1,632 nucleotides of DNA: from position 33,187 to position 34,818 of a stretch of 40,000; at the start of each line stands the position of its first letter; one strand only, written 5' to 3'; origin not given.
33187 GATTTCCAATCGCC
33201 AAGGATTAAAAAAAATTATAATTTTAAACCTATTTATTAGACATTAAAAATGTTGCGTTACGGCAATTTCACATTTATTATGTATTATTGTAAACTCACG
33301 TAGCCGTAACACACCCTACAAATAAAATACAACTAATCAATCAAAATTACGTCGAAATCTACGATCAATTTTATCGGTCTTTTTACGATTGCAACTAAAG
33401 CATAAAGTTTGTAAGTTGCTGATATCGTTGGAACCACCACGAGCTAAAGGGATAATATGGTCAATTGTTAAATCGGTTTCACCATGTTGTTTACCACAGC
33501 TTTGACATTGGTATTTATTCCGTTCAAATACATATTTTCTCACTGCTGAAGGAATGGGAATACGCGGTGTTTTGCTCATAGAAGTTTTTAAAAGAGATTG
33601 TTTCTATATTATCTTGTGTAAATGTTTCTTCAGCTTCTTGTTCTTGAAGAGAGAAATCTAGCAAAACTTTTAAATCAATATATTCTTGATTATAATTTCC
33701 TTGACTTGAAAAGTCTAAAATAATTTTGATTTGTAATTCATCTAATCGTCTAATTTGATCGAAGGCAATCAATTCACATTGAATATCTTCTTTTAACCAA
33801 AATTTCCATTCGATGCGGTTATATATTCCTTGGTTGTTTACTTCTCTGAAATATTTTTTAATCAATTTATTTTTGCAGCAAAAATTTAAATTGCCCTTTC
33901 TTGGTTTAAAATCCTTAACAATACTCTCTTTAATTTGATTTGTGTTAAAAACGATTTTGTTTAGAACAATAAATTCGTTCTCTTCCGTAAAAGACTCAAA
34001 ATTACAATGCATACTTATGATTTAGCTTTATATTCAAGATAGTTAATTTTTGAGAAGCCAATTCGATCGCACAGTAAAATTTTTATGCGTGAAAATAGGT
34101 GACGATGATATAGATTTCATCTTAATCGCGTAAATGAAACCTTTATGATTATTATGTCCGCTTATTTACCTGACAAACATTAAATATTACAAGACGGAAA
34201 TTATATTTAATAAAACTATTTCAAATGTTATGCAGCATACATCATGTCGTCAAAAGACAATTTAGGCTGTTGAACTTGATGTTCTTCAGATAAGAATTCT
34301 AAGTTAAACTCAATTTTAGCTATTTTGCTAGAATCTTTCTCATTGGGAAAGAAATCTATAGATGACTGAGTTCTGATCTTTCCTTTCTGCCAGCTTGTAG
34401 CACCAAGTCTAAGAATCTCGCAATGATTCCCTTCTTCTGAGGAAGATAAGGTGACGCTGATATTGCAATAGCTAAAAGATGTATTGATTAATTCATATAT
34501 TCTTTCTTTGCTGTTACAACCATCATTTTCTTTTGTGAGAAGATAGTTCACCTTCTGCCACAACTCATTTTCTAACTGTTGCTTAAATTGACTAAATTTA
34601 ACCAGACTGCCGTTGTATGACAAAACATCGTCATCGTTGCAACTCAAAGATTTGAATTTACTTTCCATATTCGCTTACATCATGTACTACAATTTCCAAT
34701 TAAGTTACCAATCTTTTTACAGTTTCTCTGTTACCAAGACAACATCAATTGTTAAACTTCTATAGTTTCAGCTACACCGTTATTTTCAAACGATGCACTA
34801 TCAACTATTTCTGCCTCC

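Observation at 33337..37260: Dynamin-like GTPase operon ending in an HNH nuclease, with KGK-domain proteins in between: candidate undescribed conflict/defence module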

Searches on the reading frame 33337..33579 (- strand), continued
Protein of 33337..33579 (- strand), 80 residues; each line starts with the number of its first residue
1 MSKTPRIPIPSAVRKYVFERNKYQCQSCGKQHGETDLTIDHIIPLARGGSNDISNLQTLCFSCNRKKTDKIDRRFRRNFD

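Call 65: search_dna_similar(query=window:33340-33579:-, collection=plasmids, mode=protein, max_evalue=1e-8, max_rows=15)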
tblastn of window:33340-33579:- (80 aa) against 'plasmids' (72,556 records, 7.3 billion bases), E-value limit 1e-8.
Records with a match: 198; places in all: 207; records where one place covers at least 80% of the query: 18.
Best place of each record, by identity: <60% 198.
By first word of the organism name: Klebsiella 172; Salmonella 6; Escherichia 3; Paenarthrobacter 2; Streptomyces 2; Natrinema 2; Skermanella 1; Psychrobacter 1; Vagococcus 1; Lysinibacillus 1; and 7 more.
By predicted mobility (MOB-suite, as given by PLSDB): non-mobilizable 190; mobilizable 5; conjugative 3.
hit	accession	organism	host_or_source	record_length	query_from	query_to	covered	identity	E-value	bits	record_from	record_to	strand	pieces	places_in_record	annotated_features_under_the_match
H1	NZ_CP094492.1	Paenarthrobacter ureafaciens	soil,farmland soil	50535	6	74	86%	47.8%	3e-12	67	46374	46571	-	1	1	HNH endonuclease signature motif containing protein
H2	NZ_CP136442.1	Paenarthrobacter sp. AT5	atrazine-producing pesticide factory ...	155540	6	74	86%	47.8%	3e-12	67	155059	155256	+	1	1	HNH endonuclease signature motif containing protein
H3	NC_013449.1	Streptomyces sp. W9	-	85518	3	67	81%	48.5%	4e-10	61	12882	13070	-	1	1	HNH endonuclease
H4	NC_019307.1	Streptomyces sp. W75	-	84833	3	67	81%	48.5%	5e-10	60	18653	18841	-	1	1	HNH endonuclease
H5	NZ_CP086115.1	Skermanella rosea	single cell,hydrocarbon-contaminated ...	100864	12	76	81%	46.2%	7e-11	63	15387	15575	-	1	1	DUF1376 domain-containing protein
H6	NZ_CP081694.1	Escherichia coli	-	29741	3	71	86%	43.5%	1e-10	62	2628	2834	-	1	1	HNH endonuclease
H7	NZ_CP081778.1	Escherichia coli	-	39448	3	71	86%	43.5%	1e-10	62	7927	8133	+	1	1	HNH endonuclease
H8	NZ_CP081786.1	Escherichia coli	-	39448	3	71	86%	43.5%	1e-10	62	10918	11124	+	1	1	HNH endonuclease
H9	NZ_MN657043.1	Psychrobacter sp.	-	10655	6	71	83%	44.9%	5e-9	57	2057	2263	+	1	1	Ltp family lipoprotein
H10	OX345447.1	Salmonella enterica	Gallus gallus,Poultry farm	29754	3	71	86%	42.0%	3e-10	61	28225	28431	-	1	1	none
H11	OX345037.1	Salmonella enterica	Gallus gallus,Hen feces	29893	3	71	86%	42.0%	3e-10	61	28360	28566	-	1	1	none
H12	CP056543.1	Klebsiella oxytoca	culture,Freshwater sample from ...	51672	14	68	69%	50.9%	1e-9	59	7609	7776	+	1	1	HNH endonuclease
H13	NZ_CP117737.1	Klebsiella grimontii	Homo sapiens,skin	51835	14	68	69%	50.9%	1e-9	59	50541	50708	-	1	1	HNH endonuclease signature motif containing protein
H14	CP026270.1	Klebsiella oxytoca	-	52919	14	68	69%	50.9%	1e-9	59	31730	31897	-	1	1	endonuclease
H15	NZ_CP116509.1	Vagococcus lutrae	Bos taurus,whole organism,fecal sample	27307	6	71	83%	42.0%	2e-10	61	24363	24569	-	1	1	HNH endonuclease signature motif containing protein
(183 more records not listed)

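Call 66: search_dna_similar(query=window:33340-33579:-, collection=phages, mode=protein, max_evalue=1e-8, max_rows=15)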
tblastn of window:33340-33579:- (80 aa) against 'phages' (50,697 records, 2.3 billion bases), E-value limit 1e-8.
Records with a match: 123; places in all: 128; records where one place covers at least 80% of the query: 70.
Best place of each record, by identity: <60% 123.
By first word of the organism name: Mycobacterium 30; Gordonia 22; Vibrio 21; Pseudomonas 8; Klebsiella 7; Bacteriophage 6; Synechococcus 5; Cyanophage 5; Acinetobacter 3; Escherichia 2; and 12 more.
By host as written in the record: - 29; Gordonia terrae 3612 17; Mycobacterium smegmatis mc2 155 16; Pseudomonas aeruginosa PA14 5; Mycobacteruim smegmatis mc2 155 4; Mycobacterium smegmatis mc#155 4; Parasynechococcus marenigrum WH 8102 3; Acinetobacter baumannii DSM 106838 3; and 33 more.
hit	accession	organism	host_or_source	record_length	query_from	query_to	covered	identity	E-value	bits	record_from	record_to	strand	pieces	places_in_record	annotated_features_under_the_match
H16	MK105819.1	Synechococcus phage S-H1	Synechococcus sp. WH 7803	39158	3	69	84%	50.7%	2e-11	62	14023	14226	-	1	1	hypothetical protein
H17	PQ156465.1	Oenococcus phage Krappator27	Oenococcus oeni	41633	4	71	85%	48.5%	2e-14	71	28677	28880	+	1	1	hypothetical protein | transcriptional repressor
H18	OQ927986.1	Shewanella phage vB_SbaS_Y11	Shewanella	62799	5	79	94%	42.0%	2e-10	60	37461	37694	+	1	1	5-methylcytosine-specific restriction enzyme A | replication protein O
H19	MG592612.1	Vibrio phage 1.247.A._10N.261.54.E12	Vibrio splendidus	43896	6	69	80%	48.4%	6e-9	56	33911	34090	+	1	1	HNH endonuclease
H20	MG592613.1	Vibrio phage 1.247.B._10N.261.54.E12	Vibrio splendidus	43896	6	69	80%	48.4%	6e-9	56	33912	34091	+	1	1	HNH endonuclease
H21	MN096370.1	Gordonia phage Squiddly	Gordonia terrae 3612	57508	4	68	81%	46.2%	7e-12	64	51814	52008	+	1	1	89: HNH endonuclease | 88: hypothetical protein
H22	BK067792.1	Nitrosopumilaceae spindle-shaped virus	seawater environment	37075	9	71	79%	47.6%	2e-12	66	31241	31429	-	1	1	ORF66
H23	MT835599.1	Bacteriophage sp.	human fecal samples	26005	6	72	84%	44.8%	2e-10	60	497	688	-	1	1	record has no annotation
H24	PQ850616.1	Escherichia phage Louie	Escherichia coli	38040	3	71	86%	43.5%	4e-11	62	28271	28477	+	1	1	HNH endonuclease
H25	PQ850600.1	Escherichia phage Dewey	Escherichia coli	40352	3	71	86%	43.5%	4e-11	62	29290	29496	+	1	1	HNH endonuclease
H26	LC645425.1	Stx1a-converting phage Stx1_121427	-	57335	3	71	86%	43.5%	4e-11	62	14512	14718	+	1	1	none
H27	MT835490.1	Bacteriophage sp.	human fecal samples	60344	2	71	88%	42.5%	9e-12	64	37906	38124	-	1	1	record has no annotation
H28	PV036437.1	Blautia phage NatCom_27009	Blautia sp.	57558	3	72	88%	42.3%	4e-9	56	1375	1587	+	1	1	HNH endonuclease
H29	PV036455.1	Lachnospiraceae phage IMGVR 15430980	Lachnospiraceae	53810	2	67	83%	44.8%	6e-10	59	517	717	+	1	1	hypothetical protein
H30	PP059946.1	Vibrio phage vB_PvuS_Pm34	Vibrio cholerae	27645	13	76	80%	46.2%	1e-9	58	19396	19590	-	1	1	HNH endonuclease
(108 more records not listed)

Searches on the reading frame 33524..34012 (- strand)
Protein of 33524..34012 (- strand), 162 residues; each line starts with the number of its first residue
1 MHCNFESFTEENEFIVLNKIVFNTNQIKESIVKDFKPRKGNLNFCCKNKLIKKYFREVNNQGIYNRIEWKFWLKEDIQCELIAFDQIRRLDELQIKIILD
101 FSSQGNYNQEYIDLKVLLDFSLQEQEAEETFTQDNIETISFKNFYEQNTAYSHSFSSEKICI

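Call 3: search_protein_families(library=pfam, proteins=[window:33524-34012:-], max_evalue=0.1)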
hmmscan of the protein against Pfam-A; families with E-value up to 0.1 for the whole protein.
window:33524-34012:- (162 aa): 0 families

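Call 4: search_protein_families(library=padloc, proteins=[window:33524-34012:-], max_evalue=0.1)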
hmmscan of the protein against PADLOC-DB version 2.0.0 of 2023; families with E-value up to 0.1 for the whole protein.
window:33524-34012:- (162 aa): 0 families

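Call 5: search_protein_families(library=ncbifam, proteins=[window:33524-34012:-], max_evalue=0.1)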
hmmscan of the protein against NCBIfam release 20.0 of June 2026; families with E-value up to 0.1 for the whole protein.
window:33524-34012:- (162 aa): 0 families

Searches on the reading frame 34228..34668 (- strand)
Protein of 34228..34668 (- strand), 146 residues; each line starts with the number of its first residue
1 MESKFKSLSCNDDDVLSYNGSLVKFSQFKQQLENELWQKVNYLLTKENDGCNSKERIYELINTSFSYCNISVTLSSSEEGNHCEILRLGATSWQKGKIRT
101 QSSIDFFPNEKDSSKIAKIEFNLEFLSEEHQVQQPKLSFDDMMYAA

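Call 3: search_protein_families(library=pfam, proteins=[window:34228-34668:-], max_evalue=0.1)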
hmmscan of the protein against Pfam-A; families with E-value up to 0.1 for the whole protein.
window:34228-34668:- (146 aa): 1 family
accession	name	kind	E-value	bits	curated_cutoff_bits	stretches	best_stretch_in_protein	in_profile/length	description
PF08872.15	KGK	-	1.1e-17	65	25.6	1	4-118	2-104/119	KGK domain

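Call 4: search_protein_families(library=padloc, proteins=[window:34228-34668:-], max_evalue=0.1)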
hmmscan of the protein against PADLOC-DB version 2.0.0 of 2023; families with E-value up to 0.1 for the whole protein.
window:34228-34668:- (146 aa): 0 families

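Call 5: search_protein_families(library=ncbifam, proteins=[window:34228-34668:-], max_evalue=0.1)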
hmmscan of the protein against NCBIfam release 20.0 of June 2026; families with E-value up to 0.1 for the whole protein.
window:34228-34668:- (146 aa): 0 families

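Call 50: find_homologous_proteins(query=window:34231-34668:-, max_evalue=0.001)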
Query window:34231-34668:- (146 aa): 36 proteins with E <= 0.001 among 42 candidates.
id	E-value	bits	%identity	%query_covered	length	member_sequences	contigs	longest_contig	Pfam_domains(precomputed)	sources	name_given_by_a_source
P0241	4.0e-87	307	97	100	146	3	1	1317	PF08872.16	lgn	-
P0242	1.6e-86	305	95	100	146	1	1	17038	PF08872.16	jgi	jgi:hypothetical protein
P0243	4.9e-86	304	95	100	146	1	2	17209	PF08872.16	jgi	jgi:hypothetical protein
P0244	5.5e-86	303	95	100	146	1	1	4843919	PF08872.16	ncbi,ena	-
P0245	5.9e-86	303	95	100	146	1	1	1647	PF08872.16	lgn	-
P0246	3.2e-85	301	94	100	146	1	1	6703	PF08872.16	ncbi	-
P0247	3.7e-85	301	95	100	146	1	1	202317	PF08872.16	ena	-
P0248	2.4e-84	298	94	100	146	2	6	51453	PF08872.16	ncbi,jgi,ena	ncbi:MAG: KGK domain-containing protein [Rivularia sp. (in: cyanobacteria)]|jgi:hypothetical protein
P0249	4.3e-84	297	93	100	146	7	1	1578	PF08872.16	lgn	-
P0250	1.5e-82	292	91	100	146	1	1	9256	PF08872.16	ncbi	ncbi:MAG: KGK domain-containing protein [Cyanobacteria bacterium P01_C01_bin.38]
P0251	7.2e-82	290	90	100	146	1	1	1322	PF08872.16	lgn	-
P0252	2.2e-81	289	90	100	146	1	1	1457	PF08872.16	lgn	-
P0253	4.6e-80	284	89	100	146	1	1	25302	PF08872.16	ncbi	ncbi:MAG: KGK domain-containing protein [Cyanobacteria bacterium J06633_8]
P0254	5.5e-80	284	89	100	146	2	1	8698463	PF08872.16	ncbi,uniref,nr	ncbi:KGK domain-containing protein [Rivularia sp. PCC 7116]|uniref:KGK domain-containing protein n=1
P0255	7.4e-80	284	90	100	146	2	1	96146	PF08872.16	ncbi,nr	ncbi:MAG: hypothetical protein KI793_17505 [Rivularia sp. (in: Bacteria)]|nr:hypothetical protein [R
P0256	7.5e-80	284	88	100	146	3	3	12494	PF08872.16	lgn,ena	-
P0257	5.2e-76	271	86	100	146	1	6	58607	PF08872.16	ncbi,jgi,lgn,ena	jgi:hypothetical protein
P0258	3.3e-75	269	85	100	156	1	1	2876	PF08872.16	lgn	-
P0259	6.0e-75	268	83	100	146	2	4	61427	PF08872.16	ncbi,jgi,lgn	-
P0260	2.1e-74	266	82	100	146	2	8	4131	PF08872.16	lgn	-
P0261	2.9e-74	265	84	100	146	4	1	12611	PF08872.16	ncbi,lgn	ncbi:MAG: KGK domain-containing protein [Cyanobacteria bacterium P01_D01_bin.50]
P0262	5.0e-74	265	83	100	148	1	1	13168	PF08872.16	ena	-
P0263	1.1e-73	264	84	100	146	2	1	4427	PF08872.16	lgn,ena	-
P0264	1.9e-73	263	84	100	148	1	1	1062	PF08872.16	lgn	-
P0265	2.0e-73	263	81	100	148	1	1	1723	PF08872.16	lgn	-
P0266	2.9e-73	262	84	100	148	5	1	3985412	PF08872.16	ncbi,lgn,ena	-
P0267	6.2e-73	261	83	100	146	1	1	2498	PF08872.16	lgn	-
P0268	3.1e-72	259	82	100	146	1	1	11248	PF08872.16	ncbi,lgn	-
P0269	1.1e-71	257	81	100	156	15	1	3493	PF08872.16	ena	-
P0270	2.5e-71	256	81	100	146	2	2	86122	PF08872.16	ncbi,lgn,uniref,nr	ncbi:KGK domain-containing protein [Rivularia sp. UHCC 0363]|uniref:KGK domain-containing protein n=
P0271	1.1e-70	254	75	100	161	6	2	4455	PF08872.16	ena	-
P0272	1.8e-70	253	80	100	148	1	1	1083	PF08872.16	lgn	-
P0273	5.5e-69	248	77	100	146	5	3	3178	PF08872.16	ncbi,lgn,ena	ncbi:MAG: KGK domain-containing protein [Rivularia sp. (in: cyanobacteria)]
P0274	1.4e-66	241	79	100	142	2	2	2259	PF08872.16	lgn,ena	-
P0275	1.1e-64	234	74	100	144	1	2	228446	PF08872.16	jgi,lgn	-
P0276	2.1e-58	214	99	68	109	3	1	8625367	PF08872.16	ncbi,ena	-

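Call 55: predict_structure(alignment_id=A4)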
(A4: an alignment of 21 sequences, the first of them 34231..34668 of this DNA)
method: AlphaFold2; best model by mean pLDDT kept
length: 146 residues; sequences in the alignment: 21
mean_pLDDT: 62.8   pTM: 0.54
mean pLDDT of the five models: 62.8, 60.8, 52.0, 43.2, 41.2
residues with pLDDT >= 90: 0; 70-90: 41; 50-70: 90; < 50: 15
segments of 3 or more residues with pLDDT < 50: 47-49, 64-72
pLDDT, mean of each block of 10 residues (from residue 1): 70 71 77 70 56 52 46 52 60 69 66 63 70 57 61
secondary structure, 60 per line:
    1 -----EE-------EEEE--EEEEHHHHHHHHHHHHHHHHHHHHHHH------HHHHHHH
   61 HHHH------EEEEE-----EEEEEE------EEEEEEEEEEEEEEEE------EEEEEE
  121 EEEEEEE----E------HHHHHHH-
elements in order: E15-18 E21-24 H25-47 H54-64 E71-75 E81-86 E93-108 E115-127 H139-145

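Call 60: fold_search(model_id=the predicted structure, library=pdb)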
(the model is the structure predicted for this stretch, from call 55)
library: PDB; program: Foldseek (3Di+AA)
matches with E <= 10: 323; with E <= 0.001: 0
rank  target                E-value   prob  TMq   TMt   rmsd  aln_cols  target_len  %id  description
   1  7qb6_A                1.3e-01  0.14  0.16  0.14  15.5       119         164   11  Crystal Structure of Medicago truncatula Nodulin 13 (MtN13) in complex with 3-carboxybenzophenone (released 2022-10-26)
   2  6ka3_D                1.8e-01  0.08  0.14  0.14  14.4       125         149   10  Crystal structure of a Thebaine synthase from Papaver somniferum (released 2020-06-24)
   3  4jhi                  2.3e-01  0.08  0.15  0.14  15.8       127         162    8  Crystal Structure of Medicago truncatula Nodulin 13 (MtN13) in complex with N6-benzyladenine (released 2013-12-04)
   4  1b9m_B                2.6e-01  0.13  0.18  0.13  21.7       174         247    7  REGULATOR FROM ESCHERICHIA COLI (released 2000-03-15)
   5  6ka3_A                2.6e-01  0.08  0.14  0.14  14.8       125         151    8  Crystal structure of a Thebaine synthase from Papaver somniferum (released 2020-06-24)
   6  6y3i_MODEL_1_A        3.8e-01  0.13  0.15  0.14  12.9       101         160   10  NMR solution structure of the hazelnut allergen Cor a 1.0402 (released 2021-02-17)
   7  4jhg                  3.8e-01  0.08  0.16  0.14  15.1       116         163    9  Crystal Structure of Medicago truncatula Nodulin 13 (MtN13) in complex with trans-zeatin (released 2013-03-20)
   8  6ka2_A                4.0e-01  0.06  0.14  0.14  14.7       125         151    7  Crystal structure of a Thebaine synthase from Papaver somniferum in complex with TBN (released 2020-06-24)
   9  2k7h_MODEL_1_A        5.0e-01  0.06  0.14  0.13  15.3       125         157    8  NMR solution structure of soybean allergen Gly m 4 (released 2009-05-05)
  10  4a8u                  5.5e-01  0.08  0.17  0.16  14.1       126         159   12  Crystal Structure of native Birch Pollen Allergen Bet v 1 isoform j (released 2012-05-30)
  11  6ka2_B                5.9e-01  0.05  0.14  0.13  14.5       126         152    7  Crystal structure of a Thebaine synthase from Papaver somniferum in complex with TBN (released 2020-06-24)
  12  4bk6_A                6.2e-01  0.06  0.17  0.15  13.5       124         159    8  Crystal Structure of a dimeric variant of Bet v 1 (released 2013-11-27)
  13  4c9c_B                6.2e-01  0.06  0.15  0.14  14.8       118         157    7  Crystal Structure of the Strawberry Pathogenesis-Related 10 (PR-10) Fra a 1E protein (Form A) (released 2013-10-16)
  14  6sta_A                6.2e-01  0.05  0.13  0.12  14.8       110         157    5  Crystal structure of the strawberry pathogenesis-related 10 (PR-10) Fra a 1.02 protein, E46A D48A mutant (released 2019-12-18)
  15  1qmr                  6.5e-01  0.06  0.16  0.15  14.9       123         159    9  BIRCH POLLEN ALLERGEN BET V 1 MUTANT N28T, K32Q, E45S, P108G (released 2000-10-12)
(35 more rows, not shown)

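Call 75: search_protein_representatives(alignment_id=A4)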
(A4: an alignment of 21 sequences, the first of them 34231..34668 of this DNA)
Query: 21 sequences, 146 profile positions. Proteins with E-value up to 0.001 (for the whole library): 200; up to 1e-10: 19; up to 1e-30: 3. The best 150 are listed.
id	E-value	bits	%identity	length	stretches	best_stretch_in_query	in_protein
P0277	6.2e-46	172.4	-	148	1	1-143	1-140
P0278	2.7e-32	128.1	-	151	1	1-142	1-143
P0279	7.7e-31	123.4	-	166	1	1-139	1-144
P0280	2.9e-27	111.8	-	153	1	1-129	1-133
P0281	1.8e-26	109.2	-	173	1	1-135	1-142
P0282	1.7e-24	102.8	-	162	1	1-143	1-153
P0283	6.8e-24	100.9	-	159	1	1-142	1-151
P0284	1.5e-23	99.8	-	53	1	1-53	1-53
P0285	6.1e-21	91.3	-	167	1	2-134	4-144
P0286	1.3e-16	77.2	-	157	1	1-143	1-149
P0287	1.9e-16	76.7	-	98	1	1-91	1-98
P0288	2.1e-14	70.0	-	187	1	1-112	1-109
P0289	4.0e-13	65.9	-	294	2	56-110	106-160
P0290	2.3e-12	63.5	-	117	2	48-112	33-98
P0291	5.0e-12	62.4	-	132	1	2-112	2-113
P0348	1.6e-06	44.5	-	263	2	79-112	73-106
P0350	1.7e-06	44.4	-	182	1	12-132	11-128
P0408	3.9e-05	40.0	-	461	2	78-127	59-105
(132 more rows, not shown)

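Call 76: search_protein_families(library=pfam, proteins=[P0408, P0289, P0348, P0288, P0350], max_evalue=0.01)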
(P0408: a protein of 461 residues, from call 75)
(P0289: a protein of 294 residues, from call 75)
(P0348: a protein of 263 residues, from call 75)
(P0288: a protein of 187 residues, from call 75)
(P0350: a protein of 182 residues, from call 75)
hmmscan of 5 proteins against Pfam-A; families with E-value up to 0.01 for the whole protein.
P0408 (461 aa): 1 family
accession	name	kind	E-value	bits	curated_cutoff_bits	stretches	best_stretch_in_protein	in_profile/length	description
PF08872.15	KGK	-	6.8e-23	81.8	25.6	2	125-197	34-107/119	KGK domain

P0289 (294 aa): 1 family
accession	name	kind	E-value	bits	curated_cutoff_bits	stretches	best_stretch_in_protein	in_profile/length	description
PF08872.15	KGK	-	1.2e-20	74.6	25.6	2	36-75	58-96/119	KGK domain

P0348 (263 aa): 1 family
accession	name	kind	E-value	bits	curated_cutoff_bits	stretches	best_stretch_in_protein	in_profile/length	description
PF08872.15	KGK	-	6.8e-26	91.5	25.6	2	117-257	3-118/119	KGK domain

P0288 (187 aa): 1 family
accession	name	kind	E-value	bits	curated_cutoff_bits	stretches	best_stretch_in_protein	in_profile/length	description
PF08872.15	KGK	-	6e-21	75.5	25.6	1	5-109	3-98/119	KGK domain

P0350 (182 aa): 1 family
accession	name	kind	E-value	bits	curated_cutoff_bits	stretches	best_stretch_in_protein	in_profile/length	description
PF08872.15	KGK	-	6e-14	52.9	25.6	1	7-107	5-95/119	KGK domain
